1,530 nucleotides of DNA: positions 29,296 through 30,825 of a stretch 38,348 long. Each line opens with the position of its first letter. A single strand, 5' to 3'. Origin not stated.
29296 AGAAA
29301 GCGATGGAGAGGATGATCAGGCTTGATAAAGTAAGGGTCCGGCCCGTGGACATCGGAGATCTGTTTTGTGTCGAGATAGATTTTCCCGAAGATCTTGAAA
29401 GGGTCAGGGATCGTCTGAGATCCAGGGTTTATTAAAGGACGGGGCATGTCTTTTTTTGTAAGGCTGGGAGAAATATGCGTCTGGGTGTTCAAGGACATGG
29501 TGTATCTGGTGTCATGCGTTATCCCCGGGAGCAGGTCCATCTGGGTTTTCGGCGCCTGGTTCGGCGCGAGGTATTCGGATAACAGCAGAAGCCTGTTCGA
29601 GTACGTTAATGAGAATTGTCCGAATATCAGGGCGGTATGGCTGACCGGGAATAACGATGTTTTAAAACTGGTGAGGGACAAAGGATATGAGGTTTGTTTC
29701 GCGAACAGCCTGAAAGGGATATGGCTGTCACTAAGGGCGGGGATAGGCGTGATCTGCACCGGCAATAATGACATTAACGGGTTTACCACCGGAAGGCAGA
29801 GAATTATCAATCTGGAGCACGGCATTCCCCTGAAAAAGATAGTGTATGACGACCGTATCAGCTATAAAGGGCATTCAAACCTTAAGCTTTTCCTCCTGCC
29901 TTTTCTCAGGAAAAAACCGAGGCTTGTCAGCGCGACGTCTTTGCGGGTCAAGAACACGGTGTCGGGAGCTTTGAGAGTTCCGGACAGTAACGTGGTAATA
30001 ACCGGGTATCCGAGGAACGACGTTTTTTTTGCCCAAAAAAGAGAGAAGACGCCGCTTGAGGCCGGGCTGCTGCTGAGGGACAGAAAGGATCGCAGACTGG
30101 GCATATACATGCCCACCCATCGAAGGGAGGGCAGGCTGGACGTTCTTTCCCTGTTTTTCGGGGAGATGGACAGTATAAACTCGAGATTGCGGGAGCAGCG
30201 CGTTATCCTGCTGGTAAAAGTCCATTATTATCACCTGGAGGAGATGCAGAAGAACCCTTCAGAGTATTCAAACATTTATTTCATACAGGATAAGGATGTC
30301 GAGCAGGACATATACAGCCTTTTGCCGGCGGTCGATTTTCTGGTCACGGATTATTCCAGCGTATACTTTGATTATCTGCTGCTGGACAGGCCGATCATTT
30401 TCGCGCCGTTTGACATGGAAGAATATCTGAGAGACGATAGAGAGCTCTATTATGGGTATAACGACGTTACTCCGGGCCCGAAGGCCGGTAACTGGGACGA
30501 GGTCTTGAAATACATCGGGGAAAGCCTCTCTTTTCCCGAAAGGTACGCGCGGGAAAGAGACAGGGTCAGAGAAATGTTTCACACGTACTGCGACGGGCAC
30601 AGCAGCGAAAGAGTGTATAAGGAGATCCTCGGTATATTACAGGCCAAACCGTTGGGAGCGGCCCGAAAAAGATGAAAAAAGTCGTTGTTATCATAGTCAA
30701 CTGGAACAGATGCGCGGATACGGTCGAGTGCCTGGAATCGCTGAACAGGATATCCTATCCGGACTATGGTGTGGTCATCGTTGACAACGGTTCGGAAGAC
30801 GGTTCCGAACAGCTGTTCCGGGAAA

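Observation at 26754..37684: Teichoic-acid-style phospho-alcohol glycopolymer locus that does not match a canonical WTA/LTA/capsule layout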

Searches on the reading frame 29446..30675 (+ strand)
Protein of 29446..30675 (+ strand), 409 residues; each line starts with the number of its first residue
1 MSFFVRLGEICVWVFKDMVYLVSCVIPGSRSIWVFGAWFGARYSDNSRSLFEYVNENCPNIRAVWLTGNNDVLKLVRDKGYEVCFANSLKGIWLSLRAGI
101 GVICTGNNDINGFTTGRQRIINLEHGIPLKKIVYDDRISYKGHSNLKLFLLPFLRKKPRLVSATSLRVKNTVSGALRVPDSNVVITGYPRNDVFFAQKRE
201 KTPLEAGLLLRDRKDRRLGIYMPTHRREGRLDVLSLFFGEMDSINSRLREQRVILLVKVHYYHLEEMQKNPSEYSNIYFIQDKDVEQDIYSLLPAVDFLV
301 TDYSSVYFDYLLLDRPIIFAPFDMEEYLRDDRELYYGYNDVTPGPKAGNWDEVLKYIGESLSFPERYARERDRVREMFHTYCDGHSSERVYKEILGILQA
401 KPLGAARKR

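Call 3: search_protein_families(library=pfam, proteins=[window:29446-30675:+], max_evalue=0.001)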
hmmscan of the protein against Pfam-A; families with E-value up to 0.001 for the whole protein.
window:29446-30675:+ (409 aa): 1 family
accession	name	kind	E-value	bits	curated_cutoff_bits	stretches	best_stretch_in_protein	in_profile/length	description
PF04464.20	Glyphos_transf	-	2.5e-61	208.1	22.1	1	30-395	13-366/367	CDP-Glycerol:Poly(glycerophosphate) glycerophosphotransferase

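Call 5: search_protein_families(library=ncbifam, proteins=[window:29446-30675:+], max_evalue=0.001)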
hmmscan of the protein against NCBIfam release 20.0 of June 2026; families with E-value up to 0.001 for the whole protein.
window:29446-30675:+ (409 aa): 4 families
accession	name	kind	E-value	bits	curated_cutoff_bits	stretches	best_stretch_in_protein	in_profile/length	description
NF041712.1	techglyph_taseTarF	equivalog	3.5e-36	125.1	550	1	30-395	26-387/388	teichoic acid glycerol-phosphate transferase TarF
NF041713.1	Tar_polymTarL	equivalog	2.8e-21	75.8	1000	1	174-396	345-561/562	teichoic acid ribitol-phosphate polymerase TarL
NF041711.1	TagprimaseTarB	equivalog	5.6e-06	25.9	500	1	282-391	254-353/362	teichoic acid glycerol-phosphate primase TarB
NF046086.1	BFO_1060_trans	domain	0.0009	18.5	200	0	263-398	236-364/365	BFO_1060 family glycosyltransferase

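Call 9: find_encoding_contigs(protein=window:29446-30675:+, flank=10000, max_places=6)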
Protein window:29446-30675:+ (409 aa): 1 contig read that carries it; 1 place shown.
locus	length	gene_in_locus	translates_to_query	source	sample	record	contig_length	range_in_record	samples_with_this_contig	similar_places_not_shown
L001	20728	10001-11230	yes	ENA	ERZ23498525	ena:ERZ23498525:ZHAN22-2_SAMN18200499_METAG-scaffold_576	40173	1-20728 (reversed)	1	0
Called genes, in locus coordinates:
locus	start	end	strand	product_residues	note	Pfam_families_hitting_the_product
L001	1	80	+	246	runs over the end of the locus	PF02511:Thy1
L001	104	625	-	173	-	PF00156:Pribosyltran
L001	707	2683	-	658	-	PF03030:H_PPase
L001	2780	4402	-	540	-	PF00497:SBP_bac_3, PF02518:HATPase_c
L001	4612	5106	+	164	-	-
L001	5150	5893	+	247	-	-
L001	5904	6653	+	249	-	PF04536:TPM_phosphatase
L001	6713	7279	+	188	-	PF04011:LemA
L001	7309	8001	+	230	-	PF00483:NTP_transferase (weak), PF01128:IspD, PF12804:NTP_transf_3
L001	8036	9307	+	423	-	PF01943:Polysacc_synt, PF13440:Polysacc_synt_3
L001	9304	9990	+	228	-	PF00483:NTP_transferase, PF01128:IspD (faint), PF12804:NTP_transf_3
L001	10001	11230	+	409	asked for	PF04464:Glyphos_transf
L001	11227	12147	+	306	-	PF00535:Glycos_transf_2, PF13641:Glyco_tranf_2_3, PF13506:Glyco_transf_21, PF13632:Glyco_trans_2_3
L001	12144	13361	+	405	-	PF00534:Glycos_transf_1, PF13692:Glyco_trans_1_4, PF13524:Glyco_trans_1_2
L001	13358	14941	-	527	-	PF13231:PMT_2, PF02366:PMT (weak)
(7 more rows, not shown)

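Call 10: find_related_loci(query=window:29446-30672:+, collection=genome_contigs, flank=10000)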
Query window:29446-30672:+ (409 aa) in genome_contigs; peptide patterns used: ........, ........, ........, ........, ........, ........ (x = any residue, [..] = any of these).
43 stretches matched a pattern, but none encodes a relative of the query by tblastn (E <= 1e-3).

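Call 11: find_homologous_proteins(query=window:29446-30672:+, max_evalue=1e-10)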
Query window:29446-30672:+ (409 aa): 3467 proteins with E <= 1e-10 among 8000 candidates; the best 120 are listed.
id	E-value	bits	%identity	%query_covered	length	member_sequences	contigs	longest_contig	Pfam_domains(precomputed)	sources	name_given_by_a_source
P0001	8.8e-166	570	100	62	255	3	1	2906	PF04464.21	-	-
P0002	1.2e-146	507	56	94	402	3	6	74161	PF04464.21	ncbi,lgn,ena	ncbi:MAG: CDP-glycerol glycerophosphotransferase family protein [Candidatus Omnitrophota bacterium]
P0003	1.2e-133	464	50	98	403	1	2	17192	PF04464.21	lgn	-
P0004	2.4e-133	463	51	97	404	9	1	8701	PF04464.21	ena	-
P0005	8.3e-133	461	51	98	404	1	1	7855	PF04464.21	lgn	-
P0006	1.7e-130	454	50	94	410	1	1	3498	PF04464.21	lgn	-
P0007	9.1e-130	451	53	92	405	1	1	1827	PF04464.21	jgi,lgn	jgi:CDP-glycerol glycerophosphotransferase (TagB/SpsB family)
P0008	3.1e-128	446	49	96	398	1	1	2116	PF04464.21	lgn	-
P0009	1.8e-126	441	51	94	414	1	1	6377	PF04464.21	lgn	-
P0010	3.3e-126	440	50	95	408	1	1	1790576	PF04464.21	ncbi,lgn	ncbi:CDP-glycerol glycerophosphotransferase family protein [Desulfurobacterium crinifex]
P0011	2.5e-123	430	48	96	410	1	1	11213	PF04464.21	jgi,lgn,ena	-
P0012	3.4e-122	426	48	97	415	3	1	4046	PF04464.21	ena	-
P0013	1.1e-120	421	48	96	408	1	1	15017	PF04464.21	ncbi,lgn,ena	-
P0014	1.8e-120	421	49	95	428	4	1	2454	PF04464.21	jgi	-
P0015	4.4e-120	420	48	96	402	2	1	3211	PF04464.21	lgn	-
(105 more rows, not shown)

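Call 12: find_encoding_contigs(protein=P0002, flank=10000, max_places=3)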
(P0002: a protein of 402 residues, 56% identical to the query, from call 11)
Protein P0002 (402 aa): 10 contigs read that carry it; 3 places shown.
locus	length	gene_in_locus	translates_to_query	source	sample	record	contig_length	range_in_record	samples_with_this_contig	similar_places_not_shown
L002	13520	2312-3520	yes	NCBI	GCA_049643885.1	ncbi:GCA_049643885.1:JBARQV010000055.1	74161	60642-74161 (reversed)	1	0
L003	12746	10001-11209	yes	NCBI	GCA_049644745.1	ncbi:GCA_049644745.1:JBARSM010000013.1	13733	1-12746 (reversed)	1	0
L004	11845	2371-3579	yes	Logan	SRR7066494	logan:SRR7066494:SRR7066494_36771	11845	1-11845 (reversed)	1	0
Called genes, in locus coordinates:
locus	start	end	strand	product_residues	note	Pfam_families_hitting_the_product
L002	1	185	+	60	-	?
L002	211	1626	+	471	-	-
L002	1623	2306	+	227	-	PF00483:NTP_transferase, PF01128:IspD (faint), PF12804:NTP_transf_3, PF20202:DUF6564 (faint)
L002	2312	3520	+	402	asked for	PF04464:Glyphos_transf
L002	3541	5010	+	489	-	PF02366:PMT (weak), PF13231:PMT_2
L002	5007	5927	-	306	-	PF00535:Glycos_transf_2, PF10111:Glyco_tranf_2_2, PF13641:Glyco_tranf_2_3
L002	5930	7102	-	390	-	PF00535:Glycos_transf_2, PF26629:GT2_TM_C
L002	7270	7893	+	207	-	PF21253:Mann_GBD_bact (weak)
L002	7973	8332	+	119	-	PF00072:Response_reg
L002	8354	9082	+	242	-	PF00515:TPR_1 (faint), PF07719:TPR_2 (faint)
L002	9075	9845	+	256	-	PF01048:PNP_UDP_1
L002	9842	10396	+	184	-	PF01965:DJ-1_PfpI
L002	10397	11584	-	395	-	PF00817:IMS, PF14520:HHH_5 (faint), PF11798:IMS_HHH (weak), PF21999:IMS_HHH_1 (faint), PF11799:IMS_C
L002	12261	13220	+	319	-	PF01207:Dus, PF00977:His_biosynth (weak)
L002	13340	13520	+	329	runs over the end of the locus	PF02423:OCD_Mu_crystall, PF01488:Shikimate_DH (weak)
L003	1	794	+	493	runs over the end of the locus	PF01943:Polysacc_synt, PF13440:Polysacc_synt_3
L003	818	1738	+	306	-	PF13489:Methyltransf_23, PF08241:Methyltransf_11, PF08242:Methyltransf_12, PF13649:Methyltransf_25, PF13847:Methyltransf_31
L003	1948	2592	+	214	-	PF01209:Ubie_methyltran (weak), PF13489:Methyltransf_23, PF02353:CMAS (weak), PF05175:MTS (weak), PF13847:Methyltransf_31, PF08241:Methyltransf_11, PF08242:Methyltransf_12, PF13649:Methyltransf_25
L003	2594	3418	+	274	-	PF00793:DAHP_synth_1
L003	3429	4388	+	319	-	PF01380:SIS, PF00571:CBS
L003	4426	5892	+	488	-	PF05159:Capsule_synth (weak)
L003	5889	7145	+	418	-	PF13439:Glyco_transf_4, PF00534:Glycos_transf_1, PF13692:Glyco_trans_1_4, PF13524:Glyco_trans_1_2 (weak), PF20706:GT4-conflict (weak)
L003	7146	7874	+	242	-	-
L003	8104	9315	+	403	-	-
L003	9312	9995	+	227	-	PF00483:NTP_transferase, PF01128:IspD (faint), PF12804:NTP_transf_3, PF20202:DUF6564 (faint)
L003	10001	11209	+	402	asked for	PF04464:Glyphos_transf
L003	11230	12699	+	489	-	PF02366:PMT (weak), PF13231:PMT_2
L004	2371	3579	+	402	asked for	PF04464:Glyphos_transf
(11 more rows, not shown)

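Call 13: find_encoding_contigs(protein=P0010, flank=10000, max_places=2)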
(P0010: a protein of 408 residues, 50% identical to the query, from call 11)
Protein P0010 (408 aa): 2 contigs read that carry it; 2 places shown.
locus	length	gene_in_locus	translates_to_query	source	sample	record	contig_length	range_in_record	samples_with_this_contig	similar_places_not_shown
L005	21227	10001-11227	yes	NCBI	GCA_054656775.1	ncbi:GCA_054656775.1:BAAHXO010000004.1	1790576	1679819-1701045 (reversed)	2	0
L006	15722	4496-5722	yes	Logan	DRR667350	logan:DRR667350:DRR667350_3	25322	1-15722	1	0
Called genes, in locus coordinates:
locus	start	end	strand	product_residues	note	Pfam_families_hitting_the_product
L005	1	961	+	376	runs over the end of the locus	PF09314:DUF1972 (faint), PF13439:Glyco_transf_4, PF13579:Glyco_trans_4_4, PF00534:Glycos_transf_1, PF13692:Glyco_trans_1_4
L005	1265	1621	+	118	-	PF04892:VanZ-LLP1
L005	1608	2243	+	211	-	PF02397:Bac_transf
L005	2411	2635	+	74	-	PF04255:DUF433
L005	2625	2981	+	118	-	PF18480:DUF5615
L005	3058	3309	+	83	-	PF02397:Bac_transf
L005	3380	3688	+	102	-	PF02397:Bac_transf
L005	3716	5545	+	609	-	PF13522:GATase_6, PF13537:GATase_7, PF01380:SIS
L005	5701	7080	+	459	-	PF02397:Bac_transf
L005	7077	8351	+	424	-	PF01943:Polysacc_synt, PF13440:Polysacc_synt_3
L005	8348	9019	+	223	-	PF01128:IspD (weak), PF12804:NTP_transf_3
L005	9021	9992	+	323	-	PF01210:NAD_Gly3P_dh_N, PF02558:ApbA, PF07479:NAD_Gly3P_dh_C, PF20618:GPD_NAD_C_bact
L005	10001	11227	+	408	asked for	PF04464:Glyphos_transf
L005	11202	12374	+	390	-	PF00535:Glycos_transf_2, PF13641:Glyco_tranf_2_3 (weak)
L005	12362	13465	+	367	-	PF13439:Glyco_transf_4 (faint), PF00534:Glycos_transf_1, PF13692:Glyco_trans_1_4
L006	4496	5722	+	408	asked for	PF04464:Glyphos_transf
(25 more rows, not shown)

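Call 16: search_solved_structures(query=window:29446-30672:+, max_evalue=0.01, show_alignments=2)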
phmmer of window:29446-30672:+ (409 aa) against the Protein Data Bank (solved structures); distinct sequences matched with E-value up to 0.01: 7.
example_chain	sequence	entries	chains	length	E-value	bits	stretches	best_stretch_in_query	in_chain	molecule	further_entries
3l7i_A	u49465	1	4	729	7.8e-20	74.4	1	34-387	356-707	Teichoic acid biosynthesis protein F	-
3l7j_A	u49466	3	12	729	8e-19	71.1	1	34-387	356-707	Teichoic acid biosynthesis protein F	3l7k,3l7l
3l7m_A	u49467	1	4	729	8.8e-19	70.9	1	34-387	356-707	Teichoic acid biosynthesis protein F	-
8va1_A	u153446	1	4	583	6.5e-17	64.8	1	175-405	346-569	Teichoic acid ribitol-phosphate polymerase TarL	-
8a0c_A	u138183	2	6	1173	1.2e-12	50.7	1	32-356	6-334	Bcs3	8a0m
9h50_A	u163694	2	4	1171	1.6e-12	50.3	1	32-356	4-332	Bcs3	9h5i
8qoy_A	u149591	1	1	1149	4.7e-09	38.9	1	118-390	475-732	TagF-like capsule polymerase Cps3D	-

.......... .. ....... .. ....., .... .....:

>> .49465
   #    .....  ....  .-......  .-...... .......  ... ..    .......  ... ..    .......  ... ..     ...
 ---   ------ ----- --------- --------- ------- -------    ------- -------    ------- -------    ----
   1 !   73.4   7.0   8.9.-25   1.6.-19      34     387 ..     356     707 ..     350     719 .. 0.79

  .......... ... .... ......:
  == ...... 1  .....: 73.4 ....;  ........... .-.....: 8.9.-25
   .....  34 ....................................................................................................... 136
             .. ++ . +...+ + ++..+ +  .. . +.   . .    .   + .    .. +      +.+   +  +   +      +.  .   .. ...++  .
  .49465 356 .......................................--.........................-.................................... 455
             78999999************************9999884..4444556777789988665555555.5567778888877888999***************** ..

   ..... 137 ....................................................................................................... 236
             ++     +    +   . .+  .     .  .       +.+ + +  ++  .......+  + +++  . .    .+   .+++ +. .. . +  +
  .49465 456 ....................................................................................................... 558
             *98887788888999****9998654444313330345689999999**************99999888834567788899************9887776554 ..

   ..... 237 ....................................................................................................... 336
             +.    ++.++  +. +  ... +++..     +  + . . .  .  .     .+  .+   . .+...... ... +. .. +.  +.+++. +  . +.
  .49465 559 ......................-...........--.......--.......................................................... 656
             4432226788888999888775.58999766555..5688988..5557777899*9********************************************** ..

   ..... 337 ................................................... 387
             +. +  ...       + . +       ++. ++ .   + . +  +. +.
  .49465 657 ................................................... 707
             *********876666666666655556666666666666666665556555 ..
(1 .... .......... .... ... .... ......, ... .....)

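Call 23: find_related_loci(query=A1, collection=genome_contigs, flank=10000)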
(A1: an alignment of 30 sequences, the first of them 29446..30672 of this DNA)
Query A1 (409 aa) in genome_contigs; peptide patterns used: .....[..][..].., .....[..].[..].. (x = any residue, [..] = any of these).
600 stretches matched a pattern (row limit reached: there are more); 595 encode a relative of the query (tblastn E <= 1e-3); the best 80 are kept; 80 distinct loci.
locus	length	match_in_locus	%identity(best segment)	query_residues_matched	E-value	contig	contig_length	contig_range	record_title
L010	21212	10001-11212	45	4-398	9e-108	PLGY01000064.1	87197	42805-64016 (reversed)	MAG: Methanobacteriota archaeon isolate bog_38 73.20110800_S2M.16_contig_1524, whole genome shotgun sequence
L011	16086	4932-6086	39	4-399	1e-80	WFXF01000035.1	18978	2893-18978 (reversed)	MAG: Gammaproteobacteria bacterium isolate S141_38 k151_223086, whole genome shotgun sequence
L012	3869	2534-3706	39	7-398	4e-80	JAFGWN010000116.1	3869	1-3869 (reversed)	MAG: Balneolaceae bacterium isolate ZodW_Metabat.264 k87_8302628, whole genome shotgun sequence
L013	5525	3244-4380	39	20-390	2e-79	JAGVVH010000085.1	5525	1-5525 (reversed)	MAG: Bacteroidetes bacterium isolate WAS_Bin_9 WAS_Bin_9_scaffold_6801, whole genome shotgun sequence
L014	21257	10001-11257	34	1-394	4e-76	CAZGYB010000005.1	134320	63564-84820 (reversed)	MAG TPA_asm: uncultured Gammaproteobacteria bacterium isolate SRP173033_co2_14 genome assembly, contig: NODE_45_length_1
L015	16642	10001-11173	37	16-401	5e-76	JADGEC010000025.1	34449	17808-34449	MAG: Sulfurimonadaceae bacterium isolate BB26 NODE_1133_length_34449_cov_4.558632, whole genome shotgun sequence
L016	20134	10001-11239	37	1-400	8e-75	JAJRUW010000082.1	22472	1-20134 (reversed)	MAG: Candidatus Neomarinimicrobiota bacterium isolate Dive96_bin10.244 k141_3787703, whole genome shotgun sequence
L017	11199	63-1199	35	5-379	1e-69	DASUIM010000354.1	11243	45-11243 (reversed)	MAG TPA_asm: Fluviicoccus sp. isolate SMAG_U1460 k141_593409, whole genome shotgun sequence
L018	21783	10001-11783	39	5-395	4e-71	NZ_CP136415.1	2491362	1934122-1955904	Polaribacter sp. HL-MS24 chromosome, complete genome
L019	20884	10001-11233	36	4-394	1e-64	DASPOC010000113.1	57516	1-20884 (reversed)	MAG TPA_asm: Candidatus Bathyarchaeia archaeon isolate SMAG_U12137 k141_845179, whole genome shotgun sequence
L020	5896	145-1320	31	16-397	1e-64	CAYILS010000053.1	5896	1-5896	MAG TPA_asm: uncultured Pseudomonadales bacterium isolate ERP119705_co23_57 genome assembly, contig: NODE_15071_length_5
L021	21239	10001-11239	35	2-394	3e-64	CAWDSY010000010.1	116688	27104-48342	MAG: Euryarchaeota archaeon isolate MFD03726.bin.3.148 genome assembly, contig: contig_48690, whole genome shotgun seque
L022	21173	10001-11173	36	14-399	2e-61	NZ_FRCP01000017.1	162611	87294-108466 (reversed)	Anaerosporobacter mobilis DSM 15930, whole genome shotgun sequence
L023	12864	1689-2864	33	19-395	2e-61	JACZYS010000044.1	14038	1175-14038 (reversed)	MAG: Candidatus Zixiibacteriota bacterium isolate B27T1B8 B27T1B8_NODE7978, whole genome shotgun sequence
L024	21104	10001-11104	34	18-387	2e-60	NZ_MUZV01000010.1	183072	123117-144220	Cognaticolwellia aestuarii strain KCTC 12480 contig10, whole genome shotgun sequence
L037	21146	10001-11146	32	19-398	2e-52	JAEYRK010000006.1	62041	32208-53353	MAG: Bacillota bacterium isolate OH_CBB_57 k127_2174180, whole genome shotgun sequence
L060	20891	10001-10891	34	30-328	5e-41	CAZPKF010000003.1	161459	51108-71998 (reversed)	MAG TPA_asm: uncultured Fibrobacter sp. isolate SRP350583_co3_351 genome assembly, contig: NODE_38_length_161459_cov_18.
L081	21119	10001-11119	28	19-395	1e-34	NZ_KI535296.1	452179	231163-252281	Bacillus sp. UNC438CL73TsuS30 M028DRAFT_scaffold00003.3, whole genome shotgun sequence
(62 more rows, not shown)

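Call 68: search_protein_families(library=pfam, proteins=[L037:11890-12987:+, L060:11802-12893:+, L081:12126-13169:+], max_evalue=0.00001)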
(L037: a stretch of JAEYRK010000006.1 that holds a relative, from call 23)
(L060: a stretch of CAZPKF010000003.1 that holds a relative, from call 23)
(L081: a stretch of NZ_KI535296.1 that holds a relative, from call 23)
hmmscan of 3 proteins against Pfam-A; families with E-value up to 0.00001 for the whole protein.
L037:11890-12987:+ (366 aa): 7 families
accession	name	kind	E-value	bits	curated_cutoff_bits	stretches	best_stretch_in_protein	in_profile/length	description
PF01370.27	Epimerase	-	5.7e-46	157.3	20.9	1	43-288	1-240/240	NAD dependent epimerase/dehydratase family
PF16363.11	GDP_Man_Dehyd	-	3.5e-29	102.7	27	1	44-357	1-332/332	GDP-mannose 4,6 dehydratase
PF07993.18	NAD_binding_4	-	2e-16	60.4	20.1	1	45-226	1-209/258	Male sterility protein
PF01073.25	3Beta_HSD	-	2.1e-16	60.2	22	1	44-205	1-157/280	3-beta hydroxysteroid dehydrogenase/isomerase family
PF02719.21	Polysacc_synt_2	-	1.5e-12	47.8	20.2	1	43-163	1-128/293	Polysaccharide biosynthesis protein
PF13460.12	NAD_binding_10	-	1.4e-08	35.3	27.2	1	47-181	1-116/184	NAD(P)H-binding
PF05368.20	NmrA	-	3.9e-06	27.1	27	1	40-162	2-106/298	NmrA-like family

L060:11802-12893:+ (364 aa): 5 families
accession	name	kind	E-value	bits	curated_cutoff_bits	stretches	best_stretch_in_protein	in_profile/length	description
PF01370.27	Epimerase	-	6.2e-36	124.4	20.9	1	46-288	1-240/240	NAD dependent epimerase/dehydratase family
PF16363.11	GDP_Man_Dehyd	-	2.3e-21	77.1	27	1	47-358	1-332/332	GDP-mannose 4,6 dehydratase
PF02719.21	Polysacc_synt_2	-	5.1e-09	36.2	20.2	0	46-163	1-128/293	Polysaccharide biosynthesis protein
PF07993.18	NAD_binding_4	-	2.8e-08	33.7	20.1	0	111-224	87-207/258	Male sterility protein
PF01073.25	3Beta_HSD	-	1.2e-07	31.4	22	1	48-205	2-157/280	3-beta hydroxysteroid dehydrogenase/isomerase family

L081:12126-13169:+ (348 aa): 3 families
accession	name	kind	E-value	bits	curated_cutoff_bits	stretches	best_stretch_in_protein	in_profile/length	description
PF08240.17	ADH_N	-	4.2e-09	37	23.5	1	32-140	2-104/104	Alcohol dehydrogenase GroES-like domain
PF00107.32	ADH_zinc_N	-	2.2e-08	34.5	31.8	1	226-301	55-127/129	Zinc-binding dehydrogenase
PF16912.11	Glu_dehyd_C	-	5e-06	26.6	34.9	1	156-329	16-199/211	Glucose dehydrogenase C-terminus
